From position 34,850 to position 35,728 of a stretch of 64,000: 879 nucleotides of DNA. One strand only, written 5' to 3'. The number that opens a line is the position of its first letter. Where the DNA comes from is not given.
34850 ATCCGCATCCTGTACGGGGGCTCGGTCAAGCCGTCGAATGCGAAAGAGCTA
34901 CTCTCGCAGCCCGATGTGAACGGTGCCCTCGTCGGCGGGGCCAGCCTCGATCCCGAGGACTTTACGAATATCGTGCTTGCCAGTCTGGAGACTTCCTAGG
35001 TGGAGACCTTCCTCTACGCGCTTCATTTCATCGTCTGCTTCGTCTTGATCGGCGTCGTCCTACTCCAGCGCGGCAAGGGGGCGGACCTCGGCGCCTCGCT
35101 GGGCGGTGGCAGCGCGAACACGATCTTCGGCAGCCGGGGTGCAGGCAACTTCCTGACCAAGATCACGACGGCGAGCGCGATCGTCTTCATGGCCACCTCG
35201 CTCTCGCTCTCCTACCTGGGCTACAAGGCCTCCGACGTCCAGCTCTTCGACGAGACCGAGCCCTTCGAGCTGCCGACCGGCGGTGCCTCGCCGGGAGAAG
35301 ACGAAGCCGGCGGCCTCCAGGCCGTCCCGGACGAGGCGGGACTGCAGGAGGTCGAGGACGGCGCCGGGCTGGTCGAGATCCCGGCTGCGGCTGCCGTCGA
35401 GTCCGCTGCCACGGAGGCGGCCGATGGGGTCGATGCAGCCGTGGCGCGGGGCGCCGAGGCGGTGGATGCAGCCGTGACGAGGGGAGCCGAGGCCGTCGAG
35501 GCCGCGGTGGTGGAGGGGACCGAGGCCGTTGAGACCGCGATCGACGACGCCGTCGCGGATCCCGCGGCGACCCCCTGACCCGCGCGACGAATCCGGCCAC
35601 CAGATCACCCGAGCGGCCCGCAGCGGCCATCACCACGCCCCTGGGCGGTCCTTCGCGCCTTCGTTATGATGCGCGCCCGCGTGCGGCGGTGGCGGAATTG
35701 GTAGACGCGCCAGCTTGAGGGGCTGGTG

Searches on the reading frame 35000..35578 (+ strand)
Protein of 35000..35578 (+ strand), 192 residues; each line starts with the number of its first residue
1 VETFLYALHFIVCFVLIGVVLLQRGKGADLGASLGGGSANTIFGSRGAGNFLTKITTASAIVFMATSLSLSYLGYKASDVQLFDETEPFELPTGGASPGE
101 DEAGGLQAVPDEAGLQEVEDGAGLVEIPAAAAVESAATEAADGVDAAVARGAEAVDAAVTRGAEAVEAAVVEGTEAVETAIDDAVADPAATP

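Call 84: search_protein_families(library=pfam, proteins=[window:35000-35578:+], max_evalue=0.01)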
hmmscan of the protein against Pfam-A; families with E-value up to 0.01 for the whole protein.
window:35000-35578:+ (192 aa): 1 family
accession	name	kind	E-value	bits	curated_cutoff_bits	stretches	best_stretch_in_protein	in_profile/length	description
PF03840.19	SecG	-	2.4e-23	82.5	29.2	1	4-73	1-70/70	Preprotein translocase SecG subunit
